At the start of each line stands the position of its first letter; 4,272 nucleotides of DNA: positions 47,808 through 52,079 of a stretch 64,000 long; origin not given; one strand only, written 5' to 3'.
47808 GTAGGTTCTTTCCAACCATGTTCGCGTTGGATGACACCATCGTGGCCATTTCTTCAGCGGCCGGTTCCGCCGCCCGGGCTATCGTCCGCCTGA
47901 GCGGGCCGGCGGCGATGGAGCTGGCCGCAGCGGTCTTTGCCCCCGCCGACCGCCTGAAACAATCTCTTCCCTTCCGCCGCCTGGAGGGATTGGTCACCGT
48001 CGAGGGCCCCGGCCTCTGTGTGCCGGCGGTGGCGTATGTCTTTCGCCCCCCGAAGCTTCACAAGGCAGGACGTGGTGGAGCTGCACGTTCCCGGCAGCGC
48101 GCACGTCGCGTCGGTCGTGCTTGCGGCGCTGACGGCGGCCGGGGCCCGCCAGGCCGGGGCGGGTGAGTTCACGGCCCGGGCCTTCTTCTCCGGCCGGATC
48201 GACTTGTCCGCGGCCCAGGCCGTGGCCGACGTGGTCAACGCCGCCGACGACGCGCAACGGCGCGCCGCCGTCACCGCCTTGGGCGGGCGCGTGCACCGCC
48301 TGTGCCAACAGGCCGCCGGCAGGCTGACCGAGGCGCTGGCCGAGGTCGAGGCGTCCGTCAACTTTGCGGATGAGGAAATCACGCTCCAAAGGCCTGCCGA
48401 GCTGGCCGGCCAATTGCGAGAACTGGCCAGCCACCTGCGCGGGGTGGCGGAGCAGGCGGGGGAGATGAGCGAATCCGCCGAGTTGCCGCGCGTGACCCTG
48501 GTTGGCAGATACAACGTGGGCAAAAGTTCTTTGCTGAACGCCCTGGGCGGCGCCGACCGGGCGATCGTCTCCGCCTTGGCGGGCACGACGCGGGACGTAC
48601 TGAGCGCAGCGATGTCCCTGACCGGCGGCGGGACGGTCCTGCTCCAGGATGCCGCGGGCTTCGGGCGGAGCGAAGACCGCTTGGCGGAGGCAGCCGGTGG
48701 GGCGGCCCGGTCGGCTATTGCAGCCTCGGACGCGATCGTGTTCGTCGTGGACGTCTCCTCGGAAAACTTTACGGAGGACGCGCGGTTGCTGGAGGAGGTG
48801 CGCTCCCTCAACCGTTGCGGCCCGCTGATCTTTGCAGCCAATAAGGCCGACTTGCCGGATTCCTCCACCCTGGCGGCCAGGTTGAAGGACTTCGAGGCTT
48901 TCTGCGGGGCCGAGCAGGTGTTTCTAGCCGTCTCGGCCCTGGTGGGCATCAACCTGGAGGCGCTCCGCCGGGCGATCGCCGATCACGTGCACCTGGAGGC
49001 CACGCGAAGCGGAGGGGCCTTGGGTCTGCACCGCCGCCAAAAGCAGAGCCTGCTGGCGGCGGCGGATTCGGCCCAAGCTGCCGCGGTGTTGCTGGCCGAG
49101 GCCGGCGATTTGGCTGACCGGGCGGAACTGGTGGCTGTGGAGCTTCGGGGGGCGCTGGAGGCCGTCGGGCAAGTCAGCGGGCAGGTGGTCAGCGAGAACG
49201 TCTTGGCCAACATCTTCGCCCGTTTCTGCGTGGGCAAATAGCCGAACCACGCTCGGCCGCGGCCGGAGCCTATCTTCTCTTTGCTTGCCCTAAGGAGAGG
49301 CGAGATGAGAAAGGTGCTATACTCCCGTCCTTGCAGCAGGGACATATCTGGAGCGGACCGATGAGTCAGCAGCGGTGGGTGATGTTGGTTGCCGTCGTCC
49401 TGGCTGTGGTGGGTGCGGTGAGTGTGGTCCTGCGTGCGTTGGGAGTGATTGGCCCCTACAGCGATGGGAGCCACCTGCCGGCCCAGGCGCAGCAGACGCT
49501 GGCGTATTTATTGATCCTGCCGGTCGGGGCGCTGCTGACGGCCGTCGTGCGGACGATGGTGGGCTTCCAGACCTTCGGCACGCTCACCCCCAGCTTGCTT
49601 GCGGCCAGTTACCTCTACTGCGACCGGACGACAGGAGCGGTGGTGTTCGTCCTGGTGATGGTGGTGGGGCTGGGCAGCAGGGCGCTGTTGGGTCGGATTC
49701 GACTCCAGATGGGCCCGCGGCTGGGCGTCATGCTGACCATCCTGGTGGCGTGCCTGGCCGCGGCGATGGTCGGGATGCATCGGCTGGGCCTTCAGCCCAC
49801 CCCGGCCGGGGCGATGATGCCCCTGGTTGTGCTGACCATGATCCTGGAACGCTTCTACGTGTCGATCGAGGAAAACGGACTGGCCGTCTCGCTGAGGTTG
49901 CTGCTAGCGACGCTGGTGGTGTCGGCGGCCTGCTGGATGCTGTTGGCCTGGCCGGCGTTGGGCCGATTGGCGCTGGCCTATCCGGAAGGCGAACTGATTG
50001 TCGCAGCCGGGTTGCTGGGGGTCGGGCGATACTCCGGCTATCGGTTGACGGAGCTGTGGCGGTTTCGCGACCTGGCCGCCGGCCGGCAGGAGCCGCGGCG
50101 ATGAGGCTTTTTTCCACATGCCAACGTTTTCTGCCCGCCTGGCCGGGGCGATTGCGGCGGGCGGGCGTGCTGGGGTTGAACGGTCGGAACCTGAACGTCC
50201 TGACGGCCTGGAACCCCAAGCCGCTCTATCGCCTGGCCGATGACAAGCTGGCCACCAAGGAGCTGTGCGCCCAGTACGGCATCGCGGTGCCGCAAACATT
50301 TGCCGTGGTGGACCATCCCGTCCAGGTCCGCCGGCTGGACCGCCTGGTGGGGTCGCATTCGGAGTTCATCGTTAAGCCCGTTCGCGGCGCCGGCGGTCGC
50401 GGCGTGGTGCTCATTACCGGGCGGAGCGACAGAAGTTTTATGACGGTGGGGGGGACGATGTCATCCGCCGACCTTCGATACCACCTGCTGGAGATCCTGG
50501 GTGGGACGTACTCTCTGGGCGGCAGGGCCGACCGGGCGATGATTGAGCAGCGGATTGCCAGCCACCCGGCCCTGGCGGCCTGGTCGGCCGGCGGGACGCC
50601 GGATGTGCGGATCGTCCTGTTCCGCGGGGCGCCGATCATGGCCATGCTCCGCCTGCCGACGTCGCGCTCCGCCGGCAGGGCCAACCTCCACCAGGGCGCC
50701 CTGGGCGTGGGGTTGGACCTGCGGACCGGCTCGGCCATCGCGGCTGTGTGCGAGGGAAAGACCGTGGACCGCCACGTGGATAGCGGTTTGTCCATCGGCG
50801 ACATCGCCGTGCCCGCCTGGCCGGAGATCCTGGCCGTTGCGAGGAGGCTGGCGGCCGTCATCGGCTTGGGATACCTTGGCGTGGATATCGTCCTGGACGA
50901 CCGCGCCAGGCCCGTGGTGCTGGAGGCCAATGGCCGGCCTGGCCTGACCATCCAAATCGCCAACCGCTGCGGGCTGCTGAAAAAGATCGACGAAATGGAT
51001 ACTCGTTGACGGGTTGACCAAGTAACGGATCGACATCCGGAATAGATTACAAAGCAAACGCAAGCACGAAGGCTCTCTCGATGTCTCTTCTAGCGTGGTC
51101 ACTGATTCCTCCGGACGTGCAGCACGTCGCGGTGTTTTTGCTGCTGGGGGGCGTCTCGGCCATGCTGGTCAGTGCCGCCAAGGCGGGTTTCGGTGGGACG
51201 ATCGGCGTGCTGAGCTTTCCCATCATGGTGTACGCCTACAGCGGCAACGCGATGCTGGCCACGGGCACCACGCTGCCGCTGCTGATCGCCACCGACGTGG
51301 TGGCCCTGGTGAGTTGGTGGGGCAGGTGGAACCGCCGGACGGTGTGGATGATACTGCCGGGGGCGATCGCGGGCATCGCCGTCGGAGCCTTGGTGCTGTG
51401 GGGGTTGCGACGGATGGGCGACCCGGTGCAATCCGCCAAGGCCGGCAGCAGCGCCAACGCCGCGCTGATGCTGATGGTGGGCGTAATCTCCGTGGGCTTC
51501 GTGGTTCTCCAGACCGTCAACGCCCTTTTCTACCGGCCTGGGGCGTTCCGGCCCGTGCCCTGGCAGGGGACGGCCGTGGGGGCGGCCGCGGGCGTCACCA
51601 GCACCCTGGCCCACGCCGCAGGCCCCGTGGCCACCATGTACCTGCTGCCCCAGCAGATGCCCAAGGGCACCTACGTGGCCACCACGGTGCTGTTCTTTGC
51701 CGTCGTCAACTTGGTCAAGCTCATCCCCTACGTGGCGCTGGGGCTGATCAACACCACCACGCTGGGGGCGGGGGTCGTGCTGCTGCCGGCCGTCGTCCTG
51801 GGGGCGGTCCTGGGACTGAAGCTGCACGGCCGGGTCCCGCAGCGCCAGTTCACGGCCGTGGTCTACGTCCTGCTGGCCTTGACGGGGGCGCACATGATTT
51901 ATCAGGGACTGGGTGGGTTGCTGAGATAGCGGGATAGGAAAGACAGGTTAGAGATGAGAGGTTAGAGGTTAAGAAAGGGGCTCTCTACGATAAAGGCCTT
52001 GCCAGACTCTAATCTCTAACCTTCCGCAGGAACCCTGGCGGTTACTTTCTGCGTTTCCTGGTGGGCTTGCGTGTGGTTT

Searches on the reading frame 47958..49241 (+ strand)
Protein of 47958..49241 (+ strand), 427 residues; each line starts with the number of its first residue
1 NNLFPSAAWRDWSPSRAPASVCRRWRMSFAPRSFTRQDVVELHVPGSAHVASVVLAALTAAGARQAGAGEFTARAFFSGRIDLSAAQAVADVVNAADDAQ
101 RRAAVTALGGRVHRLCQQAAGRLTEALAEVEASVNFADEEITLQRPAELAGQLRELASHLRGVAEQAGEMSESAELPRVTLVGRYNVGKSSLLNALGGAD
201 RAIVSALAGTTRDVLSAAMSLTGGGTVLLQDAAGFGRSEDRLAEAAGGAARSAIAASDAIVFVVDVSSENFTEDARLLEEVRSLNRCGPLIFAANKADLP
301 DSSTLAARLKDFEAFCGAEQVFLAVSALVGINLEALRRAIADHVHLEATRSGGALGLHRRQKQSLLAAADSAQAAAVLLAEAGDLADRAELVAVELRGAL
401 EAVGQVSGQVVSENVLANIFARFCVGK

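Call 46: search_protein_families(library=pfam, proteins=[window:47958-49241:+], max_evalue=0.001)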
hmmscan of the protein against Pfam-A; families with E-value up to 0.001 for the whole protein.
window:47958-49241:+ (427 aa): 7 families
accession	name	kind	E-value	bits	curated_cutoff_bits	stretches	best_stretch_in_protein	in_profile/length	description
PF12631.12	MnmE_helical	-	1.4e-31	110.7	40.1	1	83-424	1-211/211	MnmE helical domain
PF01926.29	MMR_HSR1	-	1.8e-19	70.4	21.9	1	178-296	1-113/113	50S ribosome-binding GTPase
PF10396.14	TrmE_N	-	1.7e-14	54.5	29.8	1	30-80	67-117/117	GTP-binding protein TrmE N-terminus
PF02421.24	FeoB_N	-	6.7e-06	26.1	27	1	178-337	2-153/156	Ferrous iron transport protein B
PF00350.29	Dynamin_N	-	0.00011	22.8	27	0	179-212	1-33/168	Dynamin family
PF03193.22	RsgA_GTPase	-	0.00036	20.8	30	0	173-205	103-135/174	RsgA GTPase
PF00009.33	GTP_EFTU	-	0.00087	19.4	26.5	0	252-344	88-186/188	Elongation factor Tu GTP binding domain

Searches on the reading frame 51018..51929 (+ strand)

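Call 46: search_protein_families(library=pfam, proteins=[window:51018-51929:+], max_evalue=0.001)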
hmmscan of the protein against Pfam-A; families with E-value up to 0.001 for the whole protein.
window:51018-51929:+ (303 aa): 1 family
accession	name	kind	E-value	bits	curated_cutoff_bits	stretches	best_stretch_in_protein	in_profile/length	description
PF01925.25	TauE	-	9.3e-23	81.5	32.6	1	48-293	5-237/237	Sulfite exporter TauE/SafE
